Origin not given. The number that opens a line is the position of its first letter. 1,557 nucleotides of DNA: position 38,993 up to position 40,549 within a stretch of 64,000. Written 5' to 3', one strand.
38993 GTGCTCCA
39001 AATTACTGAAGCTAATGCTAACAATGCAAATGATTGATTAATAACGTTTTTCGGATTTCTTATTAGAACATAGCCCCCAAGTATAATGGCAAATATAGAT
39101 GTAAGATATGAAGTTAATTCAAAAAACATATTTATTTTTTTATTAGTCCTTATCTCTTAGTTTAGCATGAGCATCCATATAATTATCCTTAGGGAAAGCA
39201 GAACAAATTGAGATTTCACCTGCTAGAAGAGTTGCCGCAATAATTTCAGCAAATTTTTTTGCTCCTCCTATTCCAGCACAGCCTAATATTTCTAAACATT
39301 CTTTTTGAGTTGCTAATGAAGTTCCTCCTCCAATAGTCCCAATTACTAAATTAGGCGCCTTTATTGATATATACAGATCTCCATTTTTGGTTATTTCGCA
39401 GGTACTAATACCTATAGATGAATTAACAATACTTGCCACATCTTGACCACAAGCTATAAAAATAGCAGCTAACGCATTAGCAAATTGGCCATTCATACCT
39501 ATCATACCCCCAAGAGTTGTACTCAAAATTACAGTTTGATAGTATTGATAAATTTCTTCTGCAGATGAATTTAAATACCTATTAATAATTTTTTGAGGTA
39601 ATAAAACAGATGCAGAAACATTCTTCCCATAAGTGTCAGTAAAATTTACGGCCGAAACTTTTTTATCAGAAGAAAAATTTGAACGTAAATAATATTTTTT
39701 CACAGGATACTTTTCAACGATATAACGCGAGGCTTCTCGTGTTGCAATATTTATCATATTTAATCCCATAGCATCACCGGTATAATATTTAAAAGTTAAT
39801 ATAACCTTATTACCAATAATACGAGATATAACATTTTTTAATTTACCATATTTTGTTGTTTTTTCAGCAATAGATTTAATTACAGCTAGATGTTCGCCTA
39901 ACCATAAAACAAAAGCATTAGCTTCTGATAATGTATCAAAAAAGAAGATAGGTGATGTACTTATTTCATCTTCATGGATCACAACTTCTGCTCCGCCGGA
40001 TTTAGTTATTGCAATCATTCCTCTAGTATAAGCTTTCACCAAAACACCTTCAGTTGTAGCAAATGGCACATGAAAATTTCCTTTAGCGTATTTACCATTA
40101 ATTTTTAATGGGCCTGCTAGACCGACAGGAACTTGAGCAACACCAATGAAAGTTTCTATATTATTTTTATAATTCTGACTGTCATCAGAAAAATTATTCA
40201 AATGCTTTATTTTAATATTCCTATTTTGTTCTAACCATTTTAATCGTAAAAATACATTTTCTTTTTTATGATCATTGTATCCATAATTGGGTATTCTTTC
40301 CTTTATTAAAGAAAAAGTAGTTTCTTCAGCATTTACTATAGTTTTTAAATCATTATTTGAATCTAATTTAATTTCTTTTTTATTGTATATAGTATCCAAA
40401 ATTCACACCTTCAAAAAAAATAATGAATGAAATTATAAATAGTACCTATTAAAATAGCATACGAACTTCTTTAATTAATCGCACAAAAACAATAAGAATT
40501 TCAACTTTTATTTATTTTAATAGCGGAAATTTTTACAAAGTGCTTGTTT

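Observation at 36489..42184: Candidate undescribed signalling/biosynthesis module: alpha-oxoamine synthase + orphan HMG-CoA-reductase-like enzyme + 7TM sensor kinase + receiver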

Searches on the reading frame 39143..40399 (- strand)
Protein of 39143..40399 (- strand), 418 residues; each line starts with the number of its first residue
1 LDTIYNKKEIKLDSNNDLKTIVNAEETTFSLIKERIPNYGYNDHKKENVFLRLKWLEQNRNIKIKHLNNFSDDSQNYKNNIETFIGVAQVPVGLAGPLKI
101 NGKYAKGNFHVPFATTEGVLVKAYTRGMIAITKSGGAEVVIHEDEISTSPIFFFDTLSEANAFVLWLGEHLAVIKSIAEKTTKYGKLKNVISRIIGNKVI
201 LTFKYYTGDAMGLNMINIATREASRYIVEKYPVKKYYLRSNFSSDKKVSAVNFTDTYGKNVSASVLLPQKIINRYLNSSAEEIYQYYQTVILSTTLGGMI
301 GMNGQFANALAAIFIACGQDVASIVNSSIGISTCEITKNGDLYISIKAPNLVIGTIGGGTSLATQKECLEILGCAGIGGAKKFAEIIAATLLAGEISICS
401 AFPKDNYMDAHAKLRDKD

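Call 4: search_protein_families(library=pfam, proteins=[window:39143-40399:-], max_evalue=0.01)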
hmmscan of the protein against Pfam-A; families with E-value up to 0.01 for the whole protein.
window:39143-40399:- (418 aa): 1 family
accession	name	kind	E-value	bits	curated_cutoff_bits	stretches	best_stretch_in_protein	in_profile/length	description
PF00368.23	HMG-CoA_red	-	3.4e-108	362.4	27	1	52-414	5-366/368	Hydroxymethylglutaryl-coenzyme A reductase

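Call 5: search_protein_families(library=ncbifam, proteins=[window:39143-40399:-], max_evalue=0.01)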
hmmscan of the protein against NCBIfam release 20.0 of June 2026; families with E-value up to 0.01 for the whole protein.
window:39143-40399:- (418 aa): 3 families
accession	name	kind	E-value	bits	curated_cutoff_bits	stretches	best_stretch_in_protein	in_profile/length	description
TIGR00533.1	HMG_CoA_R_NADP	equivalog_domain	7e-100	334.8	441.8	1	27-413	6-399/402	hydroxymethylglutaryl-CoA reductase (NADPH)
TIGR00920.1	2A060605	subfamily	4.6e-73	246.8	778.35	1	45-412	486-865/887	hydroxymethylglutaryl-CoA reductase (NADPH)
TIGR00532.1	HMG_CoA_R_NAD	equivalog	5.1e-11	42.4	259.95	1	61-402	49-381/395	hydroxymethylglutaryl-CoA reductase, degradative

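Call 7: find_encoding_contigs(protein=window:39143-40399:-, flank=10000, max_places=6)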
Protein window:39143-40399:- (418 aa): no gene with exactly this product is on record in the collection.

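Call 8: find_homologous_proteins(query=window:39143-40399:-, max_evalue=1e-20)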
Query window:39143-40399:- (418 aa): 2761 proteins with E <= 1e-20 among 8000 candidates; the best 120 are listed.
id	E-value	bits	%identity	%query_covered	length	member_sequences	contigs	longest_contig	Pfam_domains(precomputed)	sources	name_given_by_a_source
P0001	1.2e-272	922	100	100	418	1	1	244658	PF00368.24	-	-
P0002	1.2e-135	471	54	92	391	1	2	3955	PF00368.24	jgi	jgi:hydroxymethylglutaryl-CoA reductase (NADPH)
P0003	2.3e-131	457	53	92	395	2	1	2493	PF00368.24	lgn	-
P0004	2.7e-131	456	53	97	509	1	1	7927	PF00368.24,PF00072.31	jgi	-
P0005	5.0e-131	456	53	94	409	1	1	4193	PF00368.24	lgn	-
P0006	2.5e-130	453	55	91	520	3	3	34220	PF07238.20,PF00368.24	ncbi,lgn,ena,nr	ncbi:MAG: PilZ domain-containing protein [Candidatus Omnitrophica bacterium]|nr:PilZ domain-containi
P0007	3.0e-127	443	52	89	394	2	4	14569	PF00368.24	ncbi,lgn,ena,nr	ncbi:MAG: hydroxymethylglutaryl-CoA reductase [Candidatus Omnitrophica bacterium]|nr:hydroxymethylgl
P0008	8.1e-125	435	49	92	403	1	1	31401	PF00368.24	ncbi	-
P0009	1.7e-124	434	51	91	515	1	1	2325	PF00368.24,PF00072.31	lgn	-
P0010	1.0e-123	431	50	91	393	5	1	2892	PF00368.24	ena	-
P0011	1.9e-123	431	49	97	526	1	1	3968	PF07238.20,PF00368.24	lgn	-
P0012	2.7e-123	430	49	91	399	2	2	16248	PF00368.24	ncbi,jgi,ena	-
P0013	2.8e-123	430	53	91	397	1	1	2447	PF00368.24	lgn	-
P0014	6.9e-123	429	50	91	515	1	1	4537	PF00368.24,PF00072.31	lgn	-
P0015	1.6e-122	428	49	94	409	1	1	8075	PF00368.24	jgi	jgi:hydroxymethylglutaryl-CoA reductase (NADPH)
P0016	1.9e-122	427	52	91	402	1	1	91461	PF00368.24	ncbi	-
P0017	3.2e-122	427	52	88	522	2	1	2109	PF07238.20,PF00368.24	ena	-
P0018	3.6e-122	426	48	97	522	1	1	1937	PF07238.20,PF00368.24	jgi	-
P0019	4.1e-122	426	54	90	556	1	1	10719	PF07238.20,PF00368.24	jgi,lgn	jgi:hydroxymethylglutaryl-CoA reductase (NADPH)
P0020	4.2e-122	426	48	98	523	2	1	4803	PF07238.20,PF00368.24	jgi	-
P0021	4.9e-122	426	53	90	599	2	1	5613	PF07238.20,PF00368.24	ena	-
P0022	7.0e-122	425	51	91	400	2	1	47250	PF00368.24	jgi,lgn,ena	-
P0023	1.5e-121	424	49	91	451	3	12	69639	PF00368.24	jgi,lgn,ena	-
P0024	2.9e-121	423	50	99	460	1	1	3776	PF00368.24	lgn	-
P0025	3.9e-121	423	49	95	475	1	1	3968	PF00368.24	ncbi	ncbi:MAG: hydroxymethylglutaryl-CoA reductase, partial [Elusimicrobiota bacterium]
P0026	5.2e-121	423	51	93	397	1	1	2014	PF00368.24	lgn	-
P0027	7.8e-121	422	50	91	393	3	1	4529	PF00368.24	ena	-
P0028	8.8e-121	422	48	94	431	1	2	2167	PF00368.24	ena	-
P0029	1.0e-120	422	48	91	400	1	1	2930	PF00368.24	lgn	-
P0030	1.1e-120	421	49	91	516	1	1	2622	PF00368.24,PF00072.31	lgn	-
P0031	1.2e-120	421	51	89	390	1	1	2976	PF00368.24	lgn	-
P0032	1.3e-120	421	49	91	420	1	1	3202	PF00368.24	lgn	-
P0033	1.7e-120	421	50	93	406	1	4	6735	PF00368.24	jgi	jgi:hydroxymethylglutaryl-CoA reductase (NADPH)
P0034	2.2e-120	421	49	91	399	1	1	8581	PF00368.24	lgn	-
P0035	2.6e-120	420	50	91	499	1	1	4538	PF00368.24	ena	-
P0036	4.6e-120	419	53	86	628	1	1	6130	PF00368.24,PF03756.20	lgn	-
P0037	5.2e-120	419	50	91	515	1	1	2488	PF00368.24,PF00072.31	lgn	-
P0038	6.8e-120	419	49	95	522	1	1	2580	PF07238.20,PF00368.24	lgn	-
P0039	7.7e-120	419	49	91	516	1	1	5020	PF00368.24,PF00072.31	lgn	-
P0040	7.9e-120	419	48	91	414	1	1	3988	PF00368.24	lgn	-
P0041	9.6e-120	418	48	91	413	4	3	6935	PF00368.24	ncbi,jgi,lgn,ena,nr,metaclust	ncbi:MAG: hypothetical protein A2987_06870 [Omnitrophica bacterium RIFCSPLOWO2_01_FULL_45_10]|nr:MAG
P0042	1.1e-119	418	49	91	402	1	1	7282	PF00368.24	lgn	-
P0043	1.3e-119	418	52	88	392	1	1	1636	PF00368.24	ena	-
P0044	1.8e-119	417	53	88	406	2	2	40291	PF00368.24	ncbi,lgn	-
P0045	2.3e-119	417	49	91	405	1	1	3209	PF00368.24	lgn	-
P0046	2.4e-119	417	48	91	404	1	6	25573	PF00368.24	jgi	-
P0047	2.6e-119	417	50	91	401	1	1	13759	PF00368.24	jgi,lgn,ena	-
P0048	3.2e-119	417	49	91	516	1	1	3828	PF00368.24,PF00072.31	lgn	-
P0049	3.7e-119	416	47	91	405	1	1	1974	PF00368.24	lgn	-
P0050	4.7e-119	416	50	96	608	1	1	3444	PF07238.20,PF00368.24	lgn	-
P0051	6.3e-119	416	51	90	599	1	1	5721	PF00368.24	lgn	-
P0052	6.6e-119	416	48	97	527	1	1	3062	PF07238.20,PF00368.24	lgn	-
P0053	7.5e-119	415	51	89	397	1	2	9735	PF00368.24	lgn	-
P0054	9.2e-119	415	51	91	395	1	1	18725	PF00368.24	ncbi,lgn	-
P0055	9.2e-119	415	49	91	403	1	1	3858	PF00368.24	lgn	-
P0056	1.3e-118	415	49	91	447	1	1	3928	PF00368.24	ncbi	-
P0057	1.7e-118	414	48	91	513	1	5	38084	PF00368.24,PF00072.31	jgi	-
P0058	1.7e-118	414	50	91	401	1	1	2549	PF00368.24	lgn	-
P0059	3.0e-118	413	48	91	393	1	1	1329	PF00368.24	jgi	-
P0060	3.7e-118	413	50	91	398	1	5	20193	PF00368.24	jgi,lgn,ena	-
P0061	3.9e-118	413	48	92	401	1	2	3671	PF00368.24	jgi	-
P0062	4.6e-118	413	49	91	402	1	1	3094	PF00368.24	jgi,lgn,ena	-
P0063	5.4e-118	413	49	91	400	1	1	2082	PF00368.24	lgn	-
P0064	7.7e-118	412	49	91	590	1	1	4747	PF00368.24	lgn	-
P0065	7.8e-118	412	48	91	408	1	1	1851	PF00368.24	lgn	-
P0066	1.1e-117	412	49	91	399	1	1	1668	PF00368.24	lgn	-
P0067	1.2e-117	411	46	98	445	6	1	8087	PF00368.24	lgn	-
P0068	1.7e-117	411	46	95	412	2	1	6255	PF00368.24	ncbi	-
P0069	2.0e-117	411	49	91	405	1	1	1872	PF00368.24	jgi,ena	-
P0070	2.1e-117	411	48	91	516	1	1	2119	PF00368.24,PF00072.31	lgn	-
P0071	2.7e-117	410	48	92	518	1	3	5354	PF00368.24,PF00072.31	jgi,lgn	-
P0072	3.4e-117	410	48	91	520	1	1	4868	PF07238.20,PF00368.24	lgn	-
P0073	3.5e-117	410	49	91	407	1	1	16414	PF00368.24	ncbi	-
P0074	3.8e-117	410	49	91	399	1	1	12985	PF00368.24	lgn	-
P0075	4.2e-117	410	49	96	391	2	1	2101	PF00368.24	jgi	jgi:hydroxymethylglutaryl-CoA reductase (NADPH)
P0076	5.3e-117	409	48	93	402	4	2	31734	PF00368.24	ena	-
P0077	5.4e-117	409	51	88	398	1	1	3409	PF00368.24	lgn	-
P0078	6.0e-117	409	48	94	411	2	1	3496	PF00368.24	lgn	-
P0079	6.8e-117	409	51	88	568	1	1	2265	PF07238.20,PF00368.24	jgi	-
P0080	8.8e-117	409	49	91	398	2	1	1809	PF00368.24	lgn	-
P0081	1.0e-116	408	49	91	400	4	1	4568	PF00368.24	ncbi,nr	ncbi:MAG: hydroxymethylglutaryl-CoA reductase [Candidatus Gorgyraea atricola]|nr:hydroxymethylglutar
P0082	1.1e-116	408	49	91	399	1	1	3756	PF00368.24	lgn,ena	-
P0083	1.2e-116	408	49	90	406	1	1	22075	PF00368.24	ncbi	ncbi:MAG: hydroxymethylglutaryl-CoA reductase [Candidatus Omnitrophota bacterium]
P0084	2.0e-116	407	49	90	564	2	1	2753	PF07238.20,PF00368.24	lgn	-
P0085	3.8e-116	407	48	91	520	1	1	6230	PF07238.20,PF00368.24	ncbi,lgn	-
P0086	4.3e-116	406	48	91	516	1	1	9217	PF00368.24,PF00072.31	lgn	-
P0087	4.6e-116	406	53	89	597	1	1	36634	PF07238.20,PF00368.24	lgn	-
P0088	7.0e-116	406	48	91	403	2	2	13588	PF00368.24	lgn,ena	-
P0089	8.4e-116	405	48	91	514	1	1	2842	PF00368.24,PF00072.31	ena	-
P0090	9.0e-116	405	49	91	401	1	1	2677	PF00368.24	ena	-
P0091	1.1e-115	405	46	96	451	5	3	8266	PF00368.24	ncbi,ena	ncbi:MAG: hydroxymethylglutaryl-CoA reductase [Nitrospirota bacterium]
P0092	1.1e-115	405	48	91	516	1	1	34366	PF00368.24,PF00072.31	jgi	-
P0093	1.1e-115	405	48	91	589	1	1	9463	PF00368.24,PF13279.13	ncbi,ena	-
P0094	1.2e-115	405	51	89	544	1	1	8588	PF00368.24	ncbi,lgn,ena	-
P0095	1.5e-115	405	48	91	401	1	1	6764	PF00368.24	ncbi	ncbi:hydroxymethylglutaryl-CoA reductase [Candidatus Omnitrophota bacterium]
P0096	1.6e-115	404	49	91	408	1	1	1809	PF00368.24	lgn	-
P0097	3.4e-115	403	47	94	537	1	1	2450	PF07238.20,PF00368.24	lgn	-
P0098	3.4e-115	403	46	94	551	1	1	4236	PF07238.20,PF00368.24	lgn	-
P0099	3.7e-115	403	47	99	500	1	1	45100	PF07238.20,PF00368.24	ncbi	ncbi:MAG: PilZ domain-containing protein [Elusimicrobiota bacterium]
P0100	6.1e-115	403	47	91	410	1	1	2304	PF00368.24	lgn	-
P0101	7.0e-115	402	52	89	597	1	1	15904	PF07238.20,PF00368.24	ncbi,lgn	-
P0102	7.2e-115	402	50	91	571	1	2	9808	PF07238.20,PF00368.24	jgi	jgi:hydroxymethylglutaryl-CoA reductase (NADPH)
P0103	1.0e-114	402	49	91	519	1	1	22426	PF00368.24,PF00072.31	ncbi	-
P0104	1.0e-114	402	47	94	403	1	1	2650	PF00368.24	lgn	-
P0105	1.0e-114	402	48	94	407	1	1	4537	PF00368.24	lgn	-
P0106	1.4e-114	401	51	91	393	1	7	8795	PF00368.24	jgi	jgi:hydroxymethylglutaryl-CoA reductase (NADPH)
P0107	1.6e-114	401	48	91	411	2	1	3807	PF00368.24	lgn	-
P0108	2.1e-114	401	48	91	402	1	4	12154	PF00368.24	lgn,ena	-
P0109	2.2e-114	401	48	91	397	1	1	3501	PF00368.24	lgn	-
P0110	2.3e-114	401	52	86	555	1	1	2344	PF00368.24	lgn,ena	-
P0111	2.5e-114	401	48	90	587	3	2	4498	PF00368.24,PF13279.13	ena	-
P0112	3.7e-114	400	48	91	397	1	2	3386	PF00368.24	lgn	-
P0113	4.9e-114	400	48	91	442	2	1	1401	PF00368.24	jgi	jgi:hydroxymethylglutaryl-CoA reductase (NADPH)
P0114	5.0e-114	400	55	80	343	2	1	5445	PF00368.24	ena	-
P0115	5.0e-114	400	47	97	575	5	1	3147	PF07238.20,PF00368.24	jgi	jgi:hydroxymethylglutaryl-CoA reductase (NADPH)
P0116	5.1e-114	400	48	91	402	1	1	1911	PF00368.24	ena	-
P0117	5.3e-114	399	47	97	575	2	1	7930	PF07238.20,PF00368.24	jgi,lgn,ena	-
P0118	6.5e-114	399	46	96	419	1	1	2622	PF00368.24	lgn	-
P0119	8.2e-114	399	48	91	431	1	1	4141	PF00368.24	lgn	-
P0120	9.0e-114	399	49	90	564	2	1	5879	PF07238.20,PF00368.24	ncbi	-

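Call 9: find_encoding_contigs(protein=P0001, flank=10000, max_places=3)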
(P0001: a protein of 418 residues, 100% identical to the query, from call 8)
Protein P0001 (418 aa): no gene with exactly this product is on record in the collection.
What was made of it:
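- Tried and rejected: Exact-sequence look-ups of the window's own reductase found nothing (calls 7, 9), so the source contig could not be read beyond the window.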

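Call 10: find_encoding_contigs(protein=P0016, flank=10000, max_places=2)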
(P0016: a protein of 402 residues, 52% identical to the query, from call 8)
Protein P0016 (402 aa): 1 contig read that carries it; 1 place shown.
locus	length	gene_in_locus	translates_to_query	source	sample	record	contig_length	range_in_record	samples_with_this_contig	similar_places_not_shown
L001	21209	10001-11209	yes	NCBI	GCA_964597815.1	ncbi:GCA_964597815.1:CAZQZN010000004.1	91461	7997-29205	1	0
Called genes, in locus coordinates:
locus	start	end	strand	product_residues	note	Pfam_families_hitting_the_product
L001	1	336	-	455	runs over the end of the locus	PF02878:PGM_PMM_I, PF02879:PGM_PMM_II, PF02880:PGM_PMM_III, PF00408:PGM_PMM_IV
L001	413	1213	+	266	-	PF02900:LigB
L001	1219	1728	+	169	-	PF01871:AMMECR1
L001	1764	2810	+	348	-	PF01118:Semialdhyde_dh, PF22698:Semialdhyde_dhC_1, PF02774:Semialdhyde_dhC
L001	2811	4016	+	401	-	PF01960:ArgJ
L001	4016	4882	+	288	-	PF00696:AA_kinase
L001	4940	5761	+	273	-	-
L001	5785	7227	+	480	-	PF01565:FAD_binding_4, PF02913:FAD-oxidase_C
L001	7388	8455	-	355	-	PF00072:Response_reg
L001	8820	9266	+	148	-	PF13279:4HBT_2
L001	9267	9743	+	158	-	-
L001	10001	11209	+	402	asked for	PF00368:HMG-CoA_red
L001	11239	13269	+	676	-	PF16927:HisKA_7TM, PF00512:HisKA (weak), PF02518:HATPase_c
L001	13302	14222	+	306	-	PF01479:S4, PF00849:PseudoU_synth_2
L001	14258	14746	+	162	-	PF02075:RuvC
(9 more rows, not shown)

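Call 11: find_encoding_contigs(protein=P0006, flank=10000, max_places=3)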
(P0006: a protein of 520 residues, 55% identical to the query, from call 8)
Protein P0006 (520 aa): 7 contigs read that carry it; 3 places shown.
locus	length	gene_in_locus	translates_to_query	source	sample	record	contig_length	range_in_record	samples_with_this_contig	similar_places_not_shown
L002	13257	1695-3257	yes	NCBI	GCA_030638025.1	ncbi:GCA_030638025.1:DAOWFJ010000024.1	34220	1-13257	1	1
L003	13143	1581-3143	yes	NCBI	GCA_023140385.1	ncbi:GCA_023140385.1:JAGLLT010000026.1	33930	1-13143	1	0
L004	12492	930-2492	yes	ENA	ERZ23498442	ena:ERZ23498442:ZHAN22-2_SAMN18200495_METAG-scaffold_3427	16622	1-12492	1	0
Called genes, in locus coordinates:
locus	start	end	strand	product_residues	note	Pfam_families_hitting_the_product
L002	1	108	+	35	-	?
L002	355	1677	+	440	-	PF03349:Toluene_X, PF13505:OMP_b-brl (faint)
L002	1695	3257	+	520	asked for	PF07238:PilZ, PF00368:HMG-CoA_red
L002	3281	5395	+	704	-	PF16927:HisKA_7TM, PF01590:GAF, PF13185:GAF_2 (weak), PF00512:HisKA, PF02518:HATPase_c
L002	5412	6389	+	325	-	PF00072:Response_reg, PF13487:HD_5, PF01966:HD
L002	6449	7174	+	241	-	PF00005:ABC_tran, PF13304:AAA_21 (faint)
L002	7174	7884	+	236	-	PF12679:ABC2_membrane_2, PF13346:ABC2_membrane_5, PF12698:ABC2_membrane_3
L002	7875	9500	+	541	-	PF23357:DUF7088 (weak), PF09822:ABC_transp_aux, PF14258:DUF4350 (faint), PF23355:IFT52_GIFT (weak)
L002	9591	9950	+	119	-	PF01925:TauE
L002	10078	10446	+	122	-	PF20332:DUF6627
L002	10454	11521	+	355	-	PF13414:TPR_11 (faint), PF13529:Peptidase_C39_2, PF03412:Peptidase_C39, PF13432:TPR_16 (weak), PF13424:TPR_12 (weak), PF13432:TPR_16 (weak), PF14559:TPR_19 (weak), PF13424:TPR_12, +8 more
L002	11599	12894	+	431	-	PF00206:Lyase_1, PF10397:ADSL_C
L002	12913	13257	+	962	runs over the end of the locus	PF02700:PurS, PF18072:FGAR-AT_linker, PF00586:AIRS, PF02769:AIRS_C, PF00586:AIRS (weak), PF02769:AIRS_C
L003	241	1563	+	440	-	PF03349:Toluene_X, PF13505:OMP_b-brl (faint)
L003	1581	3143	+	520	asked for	PF07238:PilZ, PF00368:HMG-CoA_red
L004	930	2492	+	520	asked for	PF07238:PilZ, PF00368:HMG-CoA_red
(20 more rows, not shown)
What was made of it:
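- A receiver-HD-GYP gene follows the kinase in L002 (call 11).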

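Call 12: find_encoding_contigs(protein=P0008, flank=10000, max_places=2)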
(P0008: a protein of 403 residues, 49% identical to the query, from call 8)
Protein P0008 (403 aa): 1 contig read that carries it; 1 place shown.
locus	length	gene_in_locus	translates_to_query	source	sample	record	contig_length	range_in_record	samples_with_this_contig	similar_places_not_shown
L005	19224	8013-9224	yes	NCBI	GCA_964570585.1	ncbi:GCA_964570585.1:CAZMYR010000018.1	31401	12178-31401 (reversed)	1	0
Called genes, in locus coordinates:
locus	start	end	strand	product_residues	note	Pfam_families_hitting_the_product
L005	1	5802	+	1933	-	?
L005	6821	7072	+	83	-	PF12728:HTH_17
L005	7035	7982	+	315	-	PF00072:Response_reg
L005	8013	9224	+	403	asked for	PF00368:HMG-CoA_red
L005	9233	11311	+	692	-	PF16927:HisKA_7TM, PF01590:GAF (weak), PF13185:GAF_2, PF02518:HATPase_c, PF14501:HATPase_c_5 (weak)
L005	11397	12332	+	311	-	PF00593:TonB_dep_Rec_b-barrel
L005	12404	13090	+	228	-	-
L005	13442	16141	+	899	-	PF00675:Peptidase_M16, PF05193:Peptidase_M16_C, PF00675:Peptidase_M16, PF05193:Peptidase_M16_C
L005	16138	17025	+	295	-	PF00491:Arginase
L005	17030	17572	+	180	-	PF01862:PvlArgDC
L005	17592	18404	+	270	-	PF01875:Memo, PF02900:LigB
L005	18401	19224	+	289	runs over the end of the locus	PF01734:Patatin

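Call 22: find_related_loci(query=A1, collection=genome_contigs, flank=10000)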
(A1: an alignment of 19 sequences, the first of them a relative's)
Query A1 (418 aa) in genome_contigs; peptide patterns used: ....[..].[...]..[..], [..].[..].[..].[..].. (x = any residue, [..] = any of these).
600 stretches matched a pattern (row limit reached: there are more); 586 encode a relative of the query (tblastn E <= 1e-3); the best 80 are kept; 80 distinct loci.
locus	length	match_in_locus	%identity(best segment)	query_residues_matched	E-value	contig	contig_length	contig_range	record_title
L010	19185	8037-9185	49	33-415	1e-132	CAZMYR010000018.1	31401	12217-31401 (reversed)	MAG TPA_asm: uncultured Planctomycetia bacterium isolate binchicken_co34_514 genome assembly, contig: NODE_2065_length_3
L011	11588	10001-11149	49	34-415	3e-124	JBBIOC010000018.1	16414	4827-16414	MAG: Candidatus Omnitrophota bacterium isolate RVF170221_bin_270 NODE_406_length_16414_cov_3.961734, whole genome shotgu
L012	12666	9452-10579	50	36-412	8e-123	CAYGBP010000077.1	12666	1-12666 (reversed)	MAG TPA_asm: uncultured Nitrospirota bacterium isolate ERP108616_co2_62 genome assembly, contig: NODE_8669_length_12666_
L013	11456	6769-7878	51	43-413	2e-118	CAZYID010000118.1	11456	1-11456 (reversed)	MAG TPA_asm: uncultured Spirochaetales bacterium isolate binchicken_co129_611 genome assembly, contig: NODE_17786_length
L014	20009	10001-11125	48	44-418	7e-118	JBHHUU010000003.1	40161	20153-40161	MAG: Nitrospirota bacterium isolate S.5.sp1_bin.40 NODE_148_length_40161_cov_7.388944, whole genome shotgun sequence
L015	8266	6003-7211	46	14-415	3e-115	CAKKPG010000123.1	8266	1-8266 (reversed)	Nitrospiria bacterium isolate Hainich-H41-bin024-1 genome assembly, contig: H41-bin024_1_Hain_H41_01um_R1_6126_length_82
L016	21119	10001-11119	47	35-411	8e-113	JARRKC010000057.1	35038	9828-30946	MAG: Acidobacteriota bacterium isolate Spart_036_MAG scaffold_793, whole genome shotgun sequence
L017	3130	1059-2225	44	18-411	3e-115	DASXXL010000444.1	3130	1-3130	MAG TPA_asm: Pyrinomonadaceae bacterium isolate SMAG_U4797 k141_681796, whole genome shotgun sequence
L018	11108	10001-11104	43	48-415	1e-109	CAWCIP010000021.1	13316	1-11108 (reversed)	MAG: uncultured Solirubrobacterales bacterium isolate MFD05442.bin.2.263 genome assembly, contig: contig_74454, whole ge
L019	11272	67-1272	42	12-413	3e-109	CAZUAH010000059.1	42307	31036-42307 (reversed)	MAG TPA_asm: uncultured Pirellulaceae bacterium isolate SRP077602_co5_269 genome assembly, contig: NODE_4372_length_4230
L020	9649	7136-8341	41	4-411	2e-108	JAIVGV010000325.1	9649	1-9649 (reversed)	MAG: Acidobacteria bacterium isolate MAG110 MTG110_2405, whole genome shotgun sequence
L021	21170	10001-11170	43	23-413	1e-107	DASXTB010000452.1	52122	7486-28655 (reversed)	MAG TPA_asm: Acidobacteriota bacterium isolate SMAG_U4681 k141_1261971, whole genome shotgun sequence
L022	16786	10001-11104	42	48-415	5e-108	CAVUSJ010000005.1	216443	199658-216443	MAG: uncultured Solirubrobacterales bacterium isolate MFD06085.bin.1.170 genome assembly, contig: contig_26264, whole ge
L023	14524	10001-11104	43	48-415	8e-108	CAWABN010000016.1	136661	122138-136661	MAG: uncultured Solirubrobacterales bacterium isolate MFD05088.bin.2.114 genome assembly, contig: contig_7041, whole gen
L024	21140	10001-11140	42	34-413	8e-108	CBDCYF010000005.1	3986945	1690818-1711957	MAG: Candidatus Multivoradales bacterium isolate fa92297e-59d4-4d54-97ff-e4ae523241f8 genome assembly, contig: contig_5,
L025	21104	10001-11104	43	48-415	7e-108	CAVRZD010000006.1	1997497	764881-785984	MAG: uncultured Actinomycetes bacterium isolate MFD05942.bin.2.262 genome assembly, contig: contig_8964, whole genome sh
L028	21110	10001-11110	43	48-418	3e-106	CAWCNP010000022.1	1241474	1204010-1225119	MAG: uncultured Solirubrobacterales bacterium isolate MFD05502.bin.2.86 genome assembly, contig: contig_7807, whole geno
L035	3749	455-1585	44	35-411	4e-103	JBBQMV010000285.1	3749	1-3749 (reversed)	MAG: Bdellovibrionia bacterium isolate Co_metawrap_363 Cmw_363_k141_3936357_length_3749_cov_6.0000, whole genome shotgun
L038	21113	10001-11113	41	48-418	2e-101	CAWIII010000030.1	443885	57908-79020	MAG: uncultured Solirubrobacterales bacterium isolate MFD05442.bin.2.76 genome assembly, contig: contig_5856, whole geno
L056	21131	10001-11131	47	36-413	3e-98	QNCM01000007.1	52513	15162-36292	MAG: Candidatus Makaraimicrobium thalassicum isolate B134_G9 B134_Guay9_scaffold_00074, whole genome shotgun sequence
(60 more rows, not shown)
